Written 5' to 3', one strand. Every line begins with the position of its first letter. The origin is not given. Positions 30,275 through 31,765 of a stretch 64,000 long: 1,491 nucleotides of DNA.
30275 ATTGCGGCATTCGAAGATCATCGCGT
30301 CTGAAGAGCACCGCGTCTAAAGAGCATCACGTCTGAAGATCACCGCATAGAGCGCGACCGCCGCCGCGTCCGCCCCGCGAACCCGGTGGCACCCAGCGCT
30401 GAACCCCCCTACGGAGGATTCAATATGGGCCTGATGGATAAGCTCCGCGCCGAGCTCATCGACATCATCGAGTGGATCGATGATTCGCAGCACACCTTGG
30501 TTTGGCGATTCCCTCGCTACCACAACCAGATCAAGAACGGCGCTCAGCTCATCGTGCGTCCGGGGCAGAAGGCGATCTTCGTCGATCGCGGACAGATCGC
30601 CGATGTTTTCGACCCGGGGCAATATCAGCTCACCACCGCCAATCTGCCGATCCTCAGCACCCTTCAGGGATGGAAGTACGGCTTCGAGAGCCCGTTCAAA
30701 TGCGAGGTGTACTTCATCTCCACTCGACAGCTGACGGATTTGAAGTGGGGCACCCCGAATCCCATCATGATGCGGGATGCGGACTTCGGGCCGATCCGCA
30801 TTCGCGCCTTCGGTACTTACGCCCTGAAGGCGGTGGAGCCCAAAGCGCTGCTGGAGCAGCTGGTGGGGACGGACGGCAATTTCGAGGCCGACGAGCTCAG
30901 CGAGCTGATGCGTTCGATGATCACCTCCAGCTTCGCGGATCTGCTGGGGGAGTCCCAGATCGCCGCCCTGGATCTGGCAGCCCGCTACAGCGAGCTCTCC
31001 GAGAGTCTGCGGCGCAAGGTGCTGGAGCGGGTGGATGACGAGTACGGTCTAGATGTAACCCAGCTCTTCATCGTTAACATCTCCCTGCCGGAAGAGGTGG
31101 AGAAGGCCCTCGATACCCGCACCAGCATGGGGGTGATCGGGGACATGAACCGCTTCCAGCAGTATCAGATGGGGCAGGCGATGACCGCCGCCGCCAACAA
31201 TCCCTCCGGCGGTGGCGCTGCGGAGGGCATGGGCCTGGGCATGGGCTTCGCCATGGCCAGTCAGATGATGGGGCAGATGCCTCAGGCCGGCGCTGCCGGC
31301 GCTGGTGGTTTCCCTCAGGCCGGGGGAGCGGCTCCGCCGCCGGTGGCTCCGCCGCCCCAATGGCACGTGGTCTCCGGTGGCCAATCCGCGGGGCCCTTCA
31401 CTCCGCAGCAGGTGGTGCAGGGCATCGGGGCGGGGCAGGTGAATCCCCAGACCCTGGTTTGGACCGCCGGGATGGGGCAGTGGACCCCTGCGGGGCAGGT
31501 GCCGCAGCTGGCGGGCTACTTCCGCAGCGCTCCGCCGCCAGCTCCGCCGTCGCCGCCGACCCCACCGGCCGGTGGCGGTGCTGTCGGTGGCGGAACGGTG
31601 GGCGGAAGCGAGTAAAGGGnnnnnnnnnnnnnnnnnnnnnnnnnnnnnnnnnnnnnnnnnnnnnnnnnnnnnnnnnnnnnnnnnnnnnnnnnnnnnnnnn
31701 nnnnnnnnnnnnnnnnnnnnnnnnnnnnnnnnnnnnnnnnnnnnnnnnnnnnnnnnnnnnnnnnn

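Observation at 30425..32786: Conserved-looking two-gene module: SPFH/band-7 protein with GYF-like tail plus double zinc-ribbon membrane-anchored protein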

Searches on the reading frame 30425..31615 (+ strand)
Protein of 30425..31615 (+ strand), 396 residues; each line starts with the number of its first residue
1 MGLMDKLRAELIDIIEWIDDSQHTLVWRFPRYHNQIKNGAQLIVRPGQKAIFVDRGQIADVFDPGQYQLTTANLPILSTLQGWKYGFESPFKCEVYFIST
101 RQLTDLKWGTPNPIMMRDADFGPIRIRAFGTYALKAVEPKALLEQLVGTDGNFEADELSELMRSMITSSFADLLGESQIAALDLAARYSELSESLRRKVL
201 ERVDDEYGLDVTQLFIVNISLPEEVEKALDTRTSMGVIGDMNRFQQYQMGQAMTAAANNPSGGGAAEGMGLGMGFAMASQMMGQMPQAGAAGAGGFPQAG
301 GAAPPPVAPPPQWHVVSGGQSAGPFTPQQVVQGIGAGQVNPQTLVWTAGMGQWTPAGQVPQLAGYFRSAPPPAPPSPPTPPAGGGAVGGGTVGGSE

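Call 3: search_protein_families(library=pfam, proteins=[window:30425-31615:+], max_evalue=0.01)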
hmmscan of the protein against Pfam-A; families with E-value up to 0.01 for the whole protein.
window:30425-31615:+ (396 aa): 3 families
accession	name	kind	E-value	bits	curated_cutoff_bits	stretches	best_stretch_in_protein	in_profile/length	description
PF13421.11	Band_7_1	-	6.2e-101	336.8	24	1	26-237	1-211/211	SPFH domain-Band 7 family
PF14237.11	GYF_2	-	3.1e-18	65.7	25.8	1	313-362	1-50/50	GYF domain 2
PF01145.31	Band_7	-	2e-13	51.2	23.6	1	43-235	2-161/176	SPFH domain / Band 7 family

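Call 4: search_protein_families(library=ncbifam, proteins=[window:30425-31615:+], max_evalue=0.01)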
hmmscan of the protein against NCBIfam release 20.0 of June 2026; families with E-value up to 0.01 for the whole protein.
window:30425-31615:+ (396 aa): 3 families
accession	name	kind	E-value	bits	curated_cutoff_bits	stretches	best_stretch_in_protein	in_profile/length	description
NF033761.1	gliding_GltJ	equivalog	1.3e-08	34.4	450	1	308-380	147-215/671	adventurous gliding motility protein GltJ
TIGR01933.1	hflK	equivalog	0.0017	17.9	159.4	0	154-246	80-170/261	FtsH protease activity modulator HflK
NF046040.1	RelB_antitoxin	equivalog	0.0029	17.9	50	0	190-213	23-46/69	type II toxin-antitoxin system RelB family antitoxin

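Call 5: search_protein_families(library=padloc, proteins=[window:30425-31615:+], max_evalue=0.01)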
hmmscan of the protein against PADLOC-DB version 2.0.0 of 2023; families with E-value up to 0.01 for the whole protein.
window:30425-31615:+ (396 aa): 0 families

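Call 7: search_solved_structures(query=window:30425-31615:+, max_evalue=0.1)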
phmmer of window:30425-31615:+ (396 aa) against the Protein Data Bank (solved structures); distinct sequences matched with E-value up to 0.1: 1.
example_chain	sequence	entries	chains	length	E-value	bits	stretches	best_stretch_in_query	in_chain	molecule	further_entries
7z3c_A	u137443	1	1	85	1.1e-06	31.2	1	310-380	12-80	Adventurous gliding motility protein X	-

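Call 66: search_dna_similar(query=window:30425-31615:+, collection=phages, mode=protein, max_evalue=0.001, max_rows=15)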
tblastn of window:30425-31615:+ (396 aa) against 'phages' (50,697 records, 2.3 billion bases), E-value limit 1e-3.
Records with a match: 9; places in all: 9; records where one place covers at least 80% of the query: 0.
Best place of each record, by identity: <60% 9.
By first word of the organism name: Bacteriophage 6; Listeria 2; Enterococcus 1.
By host as written in the record: - 6; Listeria monocytogenes 2; Enterococcus faecalis 1.
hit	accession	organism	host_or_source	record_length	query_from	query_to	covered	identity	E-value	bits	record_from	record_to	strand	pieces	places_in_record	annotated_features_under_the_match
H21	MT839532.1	Bacteriophage sp.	human fecal samples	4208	14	254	61%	31.6%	2e-34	140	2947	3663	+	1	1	record has no annotation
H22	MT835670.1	Bacteriophage sp.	human fecal samples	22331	2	230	58%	26.2%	5e-13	77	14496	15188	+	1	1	record has no annotation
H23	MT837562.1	Bacteriophage sp.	human fecal samples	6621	34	239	52%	25.0%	5e-11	71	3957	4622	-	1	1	record has no annotation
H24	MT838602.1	Bacteriophage sp.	human fecal samples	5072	34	240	52%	23.8%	5e-11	70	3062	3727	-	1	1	record has no annotation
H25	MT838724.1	Bacteriophage sp.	human fecal samples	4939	34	224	48%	25.0%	2e-10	69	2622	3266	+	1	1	record has no annotation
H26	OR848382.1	Listeria phage LM 4-14-1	Listeria monocytogenes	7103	36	250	54%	21.6%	1e-4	50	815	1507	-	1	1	record has no annotation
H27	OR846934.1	Listeria phage LM 4-11-1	Listeria monocytogenes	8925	36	250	54%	21.6%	1e-4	50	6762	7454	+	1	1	record has no annotation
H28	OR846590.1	Enterococcus phage Efs 1-1-1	Enterococcus faecalis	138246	44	240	50%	21.4%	1e-4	50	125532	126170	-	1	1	record has no annotation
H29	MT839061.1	Bacteriophage sp.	human fecal samples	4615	36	240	52%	20.3%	2e-6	56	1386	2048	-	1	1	record has no annotation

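Call 67: find_homologous_proteins(query=window:30425-31615:+)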
Query window:30425-31615:+ (396 aa): 7992 proteins with E <= 0.001 among 8000 candidates; the best 120 are listed.
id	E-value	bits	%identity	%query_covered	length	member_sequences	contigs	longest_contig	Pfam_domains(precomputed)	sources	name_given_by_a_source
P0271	3.5e-264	894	100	100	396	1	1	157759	PF01145.32,PF13421.12,PF14237.12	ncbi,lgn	ncbi:MAG: SPFH domain-containing protein [Acidobacteriota bacterium]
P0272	9.2e-192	656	77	93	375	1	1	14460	PF01145.32,PF13421.12,PF14237.12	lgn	-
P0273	9.0e-191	652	76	93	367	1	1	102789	PF01145.32,PF13421.12,PF14237.12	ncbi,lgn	-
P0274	3.1e-190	650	74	93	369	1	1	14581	PF01145.32,PF13421.12,PF14237.12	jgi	jgi:membrane protease subunit (stomatin/prohibitin family)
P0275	9.7e-186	636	72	93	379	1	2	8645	PF01145.32,PF13421.12,PF14237.12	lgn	-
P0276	1.7e-185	635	73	95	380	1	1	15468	PF01145.32,PF13421.12,PF14237.12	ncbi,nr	ncbi:MAG: SPFH domain-containing protein [Acidobacteriota bacterium]|nr:SPFH domain-containing prote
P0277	1.9e-185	635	72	93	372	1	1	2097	PF01145.32,PF13421.12,PF14237.12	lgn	-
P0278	3.2e-185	634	73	93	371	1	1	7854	PF01145.32,PF13421.12,PF14237.12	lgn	-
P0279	3.4e-185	634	75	92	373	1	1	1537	PF01145.32,PF13421.12,PF14237.12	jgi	jgi:membrane protease subunit (stomatin/prohibitin family)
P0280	7.1e-185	633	75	93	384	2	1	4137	PF01145.32,PF13421.12,PF14237.12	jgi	jgi:membrane protease subunit (stomatin/prohibitin family)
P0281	1.0e-184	632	71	93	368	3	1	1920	PF01145.32,PF13421.12,PF14237.12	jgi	-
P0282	3.2e-184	631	70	93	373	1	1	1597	PF01145.32,PF13421.12,PF14237.12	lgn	-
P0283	6.5e-184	630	74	92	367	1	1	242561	PF01145.32,PF13421.12,PF14237.12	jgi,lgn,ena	-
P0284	8.4e-184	629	72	92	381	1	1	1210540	PF01145.32,PF13421.12,PF14237.12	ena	-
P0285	8.5e-184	629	74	93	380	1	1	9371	PF01145.32,PF13421.12,PF14237.12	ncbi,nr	ncbi:MAG: SPFH domain-containing protein [Acidobacteria bacterium]|nr:SPFH domain-containing protein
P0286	1.1e-183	629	73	93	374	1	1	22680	PF01145.32,PF13421.12,PF14237.12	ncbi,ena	-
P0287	1.5e-183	628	72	93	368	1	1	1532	PF01145.32,PF13421.12,PF14237.12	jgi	-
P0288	1.5e-183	628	74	93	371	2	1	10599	PF01145.32,PF13421.12,PF14237.12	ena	-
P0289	3.1e-183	627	74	92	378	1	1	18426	PF01145.32,PF13421.12,PF14237.12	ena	-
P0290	3.2e-183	627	74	92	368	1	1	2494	PF01145.32,PF13421.12,PF14237.12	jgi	-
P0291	3.4e-183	627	72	92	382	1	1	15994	PF01145.32,PF13421.12,PF14237.12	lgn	-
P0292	3.8e-183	627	74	91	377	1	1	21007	PF01145.32,PF13421.12,PF14237.12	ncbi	-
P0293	4.2e-183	627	73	92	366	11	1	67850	PF01145.32,PF13421.12,PF14237.12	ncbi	-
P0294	4.9e-183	627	73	93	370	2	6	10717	PF01145.32,PF13421.12,PF14237.12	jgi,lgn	-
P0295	5.6e-183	627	73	93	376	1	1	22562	PF01145.32,PF13421.12,PF14237.12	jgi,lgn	-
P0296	7.0e-183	626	74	93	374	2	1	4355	PF01145.32,PF13421.12,PF14237.12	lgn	-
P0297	7.7e-183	626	71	93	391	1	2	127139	PF01145.32,PF13421.12,PF14237.12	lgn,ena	-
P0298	1.3e-182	625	73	93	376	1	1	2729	PF01145.32,PF13421.12,PF14237.12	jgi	jgi:membrane protease subunit (stomatin/prohibitin family)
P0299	1.4e-182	625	73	93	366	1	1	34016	PF01145.32,PF13421.12,PF14237.12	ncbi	-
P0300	1.8e-182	625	72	92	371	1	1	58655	PF01145.32,PF13421.12,PF14237.12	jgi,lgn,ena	-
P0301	2.0e-182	625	73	91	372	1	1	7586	PF01145.32,PF13421.12,PF14237.12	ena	-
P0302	2.1e-182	625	73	93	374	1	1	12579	PF01145.32,PF13421.12,PF14237.12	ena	-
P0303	2.3e-182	625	72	96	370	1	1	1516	PF01145.32,PF13421.12,PF14237.12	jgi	-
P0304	2.9e-182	624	73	92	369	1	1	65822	PF01145.32,PF13421.12,PF14237.12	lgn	-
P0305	8.9e-182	623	71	92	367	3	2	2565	PF01145.32,PF13421.12,PF14237.12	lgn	-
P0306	9.0e-182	623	71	92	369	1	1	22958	PF01145.32,PF13421.12,PF14237.12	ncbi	-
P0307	1.2e-181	622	73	92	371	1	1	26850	PF01145.32,PF13421.12,PF14237.12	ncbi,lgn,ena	-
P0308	1.7e-181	622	74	92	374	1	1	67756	PF01145.32,PF13421.12,PF14237.12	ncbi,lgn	-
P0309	2.3e-181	621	72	92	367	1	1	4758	PF01145.32,PF13421.12,PF14237.12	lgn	-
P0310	3.0e-181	621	75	91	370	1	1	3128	PF01145.32,PF13421.12,PF14237.12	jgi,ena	-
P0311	3.0e-181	621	73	92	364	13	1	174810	PF01145.32,PF13421.12,PF14237.12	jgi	jgi:membrane protease subunit (stomatin/prohibitin family)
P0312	3.4e-181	621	72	92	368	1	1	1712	PF01145.32,PF13421.12,PF14237.12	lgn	-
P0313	4.7e-181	620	74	91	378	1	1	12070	PF01145.32,PF13421.12,PF14237.12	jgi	-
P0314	5.9e-181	620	71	93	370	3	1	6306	PF01145.32,PF13421.12,PF14237.12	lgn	-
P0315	6.0e-181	620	72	92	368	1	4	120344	PF01145.32,PF13421.12,PF14237.12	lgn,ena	-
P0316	6.7e-181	620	72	93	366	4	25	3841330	PF01145.32,PF13421.12,PF14237.12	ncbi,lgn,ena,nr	ncbi:MAG: SPFH domain-containing protein [Phycisphaeraceae bacterium]|nr:SPFH domain-containing prot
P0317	6.8e-181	620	72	93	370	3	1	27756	PF01145.32,PF13421.12,PF14237.12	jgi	jgi:membrane protease subunit (stomatin/prohibitin family)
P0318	6.9e-181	620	73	92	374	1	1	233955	PF01145.32,PF13421.12,PF14237.12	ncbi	ncbi:MAG: SPFH domain-containing protein [Planctomycetaceae bacterium]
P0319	8.4e-181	619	73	93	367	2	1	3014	PF01145.32,PF13421.12,PF14237.12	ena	-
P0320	9.5e-181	619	71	92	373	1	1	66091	PF01145.32,PF13421.12,PF14237.12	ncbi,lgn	-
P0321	1.1e-180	619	73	92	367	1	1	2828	PF01145.32,PF13421.12,PF14237.12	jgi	jgi:membrane protease subunit (stomatin/prohibitin family)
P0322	1.2e-180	619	72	92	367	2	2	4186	PF01145.32,PF13421.12,PF14237.12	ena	-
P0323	1.3e-180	619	74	92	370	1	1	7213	PF01145.32,PF13421.12,PF14237.12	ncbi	-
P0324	1.5e-180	619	70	93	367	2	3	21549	PF01145.32,PF13421.12,PF14237.12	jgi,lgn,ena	jgi:membrane protease subunit (stomatin/prohibitin family)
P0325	1.6e-180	619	70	93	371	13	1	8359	PF01145.32,PF13421.12,PF14237.12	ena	-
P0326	1.7e-180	618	73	93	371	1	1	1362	PF01145.32,PF13421.12,PF14237.12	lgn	-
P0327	2.2e-180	618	70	92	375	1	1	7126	PF01145.32,PF13421.12,PF14237.12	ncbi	ncbi:MAG: SPFH domain-containing protein [Planctomycetaceae bacterium]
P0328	2.8e-180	618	74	92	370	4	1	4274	PF01145.32,PF13421.12,PF14237.12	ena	-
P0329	2.9e-180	618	73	91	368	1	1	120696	PF01145.32,PF13421.12,PF14237.12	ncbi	-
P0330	3.1e-180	618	73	92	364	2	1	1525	PF01145.32,PF13421.12,PF14237.12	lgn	-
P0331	3.2e-180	618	74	95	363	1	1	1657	PF01145.32,PF13421.12,PF14237.12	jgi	jgi:membrane protease subunit (stomatin/prohibitin family)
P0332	4.9e-180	617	71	93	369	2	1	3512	PF01145.32,PF13421.12,PF14237.12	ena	-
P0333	4.9e-180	617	71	92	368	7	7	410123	PF01145.32,PF13421.12,PF14237.12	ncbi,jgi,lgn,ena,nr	ncbi:MAG: SPFH domain-containing protein [Planctomycetaceae bacterium]|jgi:membrane protease subunit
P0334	5.6e-180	617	73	92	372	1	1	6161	PF01145.32,PF13421.12,PF14237.12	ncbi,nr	ncbi:MAG: SPFH domain-containing protein [Planctomycetaceae bacterium]|nr:SPFH domain-containing pro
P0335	5.8e-180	617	71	92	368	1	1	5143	PF01145.32,PF13421.12,PF14237.12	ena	-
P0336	5.9e-180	617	70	92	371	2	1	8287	PF01145.32,PF13421.12,PF14237.12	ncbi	ncbi:MAG: SPFH domain-containing protein [Planctomycetaceae bacterium]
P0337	6.0e-180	617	71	93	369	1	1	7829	PF01145.32,PF13421.12,PF14237.12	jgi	-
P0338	6.6e-180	616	74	93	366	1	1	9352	PF01145.32,PF13421.12,PF14237.12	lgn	-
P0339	7.0e-180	616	71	92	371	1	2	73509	PF01145.32,PF13421.12,PF14237.12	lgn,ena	-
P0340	9.0e-180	616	73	92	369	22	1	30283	PF01145.32,PF13421.12,PF14237.12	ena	-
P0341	9.4e-180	616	73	93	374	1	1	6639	PF01145.32,PF13421.12,PF14237.12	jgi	-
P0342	1.1e-179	616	72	92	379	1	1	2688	PF01145.32,PF13421.12,PF14237.12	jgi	-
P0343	1.3e-179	616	71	93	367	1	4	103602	PF01145.32,PF13421.12,PF14237.12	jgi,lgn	jgi:membrane protease subunit (stomatin/prohibitin family)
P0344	1.3e-179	615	70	92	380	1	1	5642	PF01145.32,PF13421.12,PF14237.12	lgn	-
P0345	2.0e-179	615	72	93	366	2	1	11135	PF01145.32,PF13421.12,PF14237.12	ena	-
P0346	2.2e-179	615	72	92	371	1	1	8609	PF01145.32,PF13421.12,PF14237.12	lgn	-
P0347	2.3e-179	615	70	93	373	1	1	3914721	PF01145.32,PF13421.12,PF14237.12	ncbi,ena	-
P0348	2.5e-179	615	72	93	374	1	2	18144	PF01145.32,PF13421.12,PF14237.12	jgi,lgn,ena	-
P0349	3.3e-179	614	69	93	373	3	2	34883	PF01145.32,PF13421.12,PF14237.12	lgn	-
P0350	3.6e-179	614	73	92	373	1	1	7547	PF01145.32,PF13421.12,PF14237.12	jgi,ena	-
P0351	3.6e-179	614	72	92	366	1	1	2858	PF01145.32,PF13421.12,PF14237.12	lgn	-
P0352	3.8e-179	614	72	93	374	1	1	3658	PF01145.32,PF13421.12,PF14237.12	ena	-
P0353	3.9e-179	614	70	93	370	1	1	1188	PF01145.32,PF13421.12,PF14237.12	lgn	-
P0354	4.0e-179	614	73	95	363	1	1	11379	PF01145.32,PF13421.12,PF14237.12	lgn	-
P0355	4.2e-179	614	69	93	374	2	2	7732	PF01145.32,PF13421.12,PF14237.12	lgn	-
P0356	5.7e-179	613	73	93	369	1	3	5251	PF01145.32,PF13421.12,PF14237.12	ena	-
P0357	6.6e-179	613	73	93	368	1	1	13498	PF01145.32,PF13421.12,PF14237.12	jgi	jgi:membrane protease subunit (stomatin/prohibitin family)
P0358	6.7e-179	613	72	93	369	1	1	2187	PF01145.32,PF13421.12,PF14237.12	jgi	jgi:membrane protease subunit (stomatin/prohibitin family)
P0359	6.8e-179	613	71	92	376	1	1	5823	PF01145.32,PF13421.12,PF14237.12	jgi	jgi:membrane protease subunit (stomatin/prohibitin family)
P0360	7.9e-179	613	72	91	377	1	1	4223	PF01145.32,PF13421.12,PF14237.12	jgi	-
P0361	8.3e-179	613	72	92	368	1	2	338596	PF01145.32,PF13421.12,PF14237.12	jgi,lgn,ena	-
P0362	8.8e-179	613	72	92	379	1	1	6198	PF01145.32,PF13421.12,PF14237.12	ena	-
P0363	8.8e-179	613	71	92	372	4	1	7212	PF01145.32,PF13421.12,PF14237.12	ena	-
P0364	9.2e-179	613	72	92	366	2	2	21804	PF01145.32,PF13421.12,PF14237.12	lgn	-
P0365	9.5e-179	613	70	92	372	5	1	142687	PF01145.32,PF13421.12,PF14237.12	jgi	jgi:membrane protease subunit (stomatin/prohibitin family)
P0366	9.7e-179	613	72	92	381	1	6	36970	PF01145.32,PF13421.12,PF14237.12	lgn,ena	-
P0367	1.1e-178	612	72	93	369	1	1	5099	PF01145.32,PF13421.12,PF14237.12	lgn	-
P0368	1.1e-178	612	71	92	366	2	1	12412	PF01145.32,PF13421.12,PF14237.12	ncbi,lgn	ncbi:MAG: SPFH domain-containing protein [Planctomycetales bacterium]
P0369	1.3e-178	612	70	93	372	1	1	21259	PF01145.32,PF13421.12,PF14237.12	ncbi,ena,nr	ncbi:MAG: SPFH domain-containing protein [Planctomycetales bacterium]|nr:SPFH domain-containing prot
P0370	1.4e-178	612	70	92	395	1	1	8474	PF01145.32,PF13421.12,PF14237.12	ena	-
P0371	1.5e-178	612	71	92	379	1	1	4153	PF01145.32,PF13421.12,PF14237.12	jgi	jgi:membrane protease subunit (stomatin/prohibitin family)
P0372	1.7e-178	612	72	93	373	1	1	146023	PF01145.32,PF13421.12,PF14237.12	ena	-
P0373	2.0e-178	612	70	92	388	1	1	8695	PF01145.32,PF13421.12,PF14237.12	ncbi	-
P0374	2.2e-178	611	69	93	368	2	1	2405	PF01145.32,PF13421.12,PF14237.12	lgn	-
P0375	2.4e-178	611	70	92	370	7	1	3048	PF01145.32,PF13421.12,PF14237.12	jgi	-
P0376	2.4e-178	611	71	93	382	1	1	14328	PF01145.32,PF13421.12,PF14237.12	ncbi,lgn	-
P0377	2.6e-178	611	74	93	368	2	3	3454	PF01145.32,PF13421.12,PF14237.12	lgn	-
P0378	2.7e-178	611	70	92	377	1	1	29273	PF01145.32,PF13421.12,PF14237.12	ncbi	-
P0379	3.2e-178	611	73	92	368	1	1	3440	PF01145.32,PF13421.12,PF14237.12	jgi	jgi:membrane protease subunit (stomatin/prohibitin family)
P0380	3.3e-178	611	71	93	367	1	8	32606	PF01145.32,PF13421.12,PF14237.12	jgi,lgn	jgi:membrane protease subunit (stomatin/prohibitin family)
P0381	3.9e-178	611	72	92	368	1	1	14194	PF01145.32,PF13421.12,PF14237.12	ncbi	-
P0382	4.0e-178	611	70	92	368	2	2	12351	PF01145.32,PF13421.12,PF14237.12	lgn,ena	-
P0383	4.1e-178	611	72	92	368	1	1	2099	PF01145.32,PF13421.12,PF14237.12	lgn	-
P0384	4.4e-178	610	71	92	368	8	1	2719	PF01145.32,PF13421.12,PF14237.12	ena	-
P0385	5.1e-178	610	71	97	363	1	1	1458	PF01145.32,PF13421.12,PF14237.12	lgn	-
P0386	5.1e-178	610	71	93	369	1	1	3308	PF01145.32,PF13421.12,PF14237.12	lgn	-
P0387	5.1e-178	610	70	92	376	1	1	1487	PF01145.32,PF13421.12,PF14237.12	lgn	-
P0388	5.1e-178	610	71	93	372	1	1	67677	PF01145.32,PF13421.12,PF14237.12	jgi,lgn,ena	-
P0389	5.2e-178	610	73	92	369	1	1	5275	PF01145.32,PF13421.12,PF14237.12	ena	-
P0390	5.5e-178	610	70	93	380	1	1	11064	PF01145.32,PF13421.12,PF14237.12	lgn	-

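Call 68: find_encoding_contigs(protein=P0316, flank=5000, max_places=2)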
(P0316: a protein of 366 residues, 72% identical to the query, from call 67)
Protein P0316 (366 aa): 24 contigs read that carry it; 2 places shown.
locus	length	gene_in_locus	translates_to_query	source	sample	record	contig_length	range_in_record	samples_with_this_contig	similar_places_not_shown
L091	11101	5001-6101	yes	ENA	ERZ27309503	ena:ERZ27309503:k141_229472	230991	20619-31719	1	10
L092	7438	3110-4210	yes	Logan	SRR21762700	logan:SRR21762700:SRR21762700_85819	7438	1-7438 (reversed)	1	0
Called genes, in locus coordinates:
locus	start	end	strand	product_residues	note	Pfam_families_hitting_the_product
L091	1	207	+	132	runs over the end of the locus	PF19897:DUF6370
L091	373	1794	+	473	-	PF25967:RND-MFP_C (weak), PF25989:YknX_C (weak), PF25975:CzcB_C (weak)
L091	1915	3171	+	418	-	PF13243:SQHop_cyclase_C (weak)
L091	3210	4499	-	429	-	PF08495:FIST, PF10442:FIST_C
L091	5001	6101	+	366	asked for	PF13421:Band_7_1, PF01145:Band_7, PF14237:GYF_2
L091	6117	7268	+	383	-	-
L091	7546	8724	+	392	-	PF24096:DUF7379, PF12697:Abhydrolase_6, PF07819:PGAP1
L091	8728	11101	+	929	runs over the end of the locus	PF00069:Pkinase, PF07714:PK_Tyr_Ser-Thr, PF03109:ABC1, PF24885:TPR_NPHP3, PF13424:TPR_12, PF13424:TPR_12, PF13374:TPR_10, PF13424:TPR_12, +22 more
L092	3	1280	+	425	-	?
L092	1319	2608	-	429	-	PF08495:FIST, PF10442:FIST_C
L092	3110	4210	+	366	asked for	PF13421:Band_7_1, PF01145:Band_7, PF14237:GYF_2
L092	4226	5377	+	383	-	-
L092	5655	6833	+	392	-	PF24096:DUF7379, PF12697:Abhydrolase_6, PF07819:PGAP1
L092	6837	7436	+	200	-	?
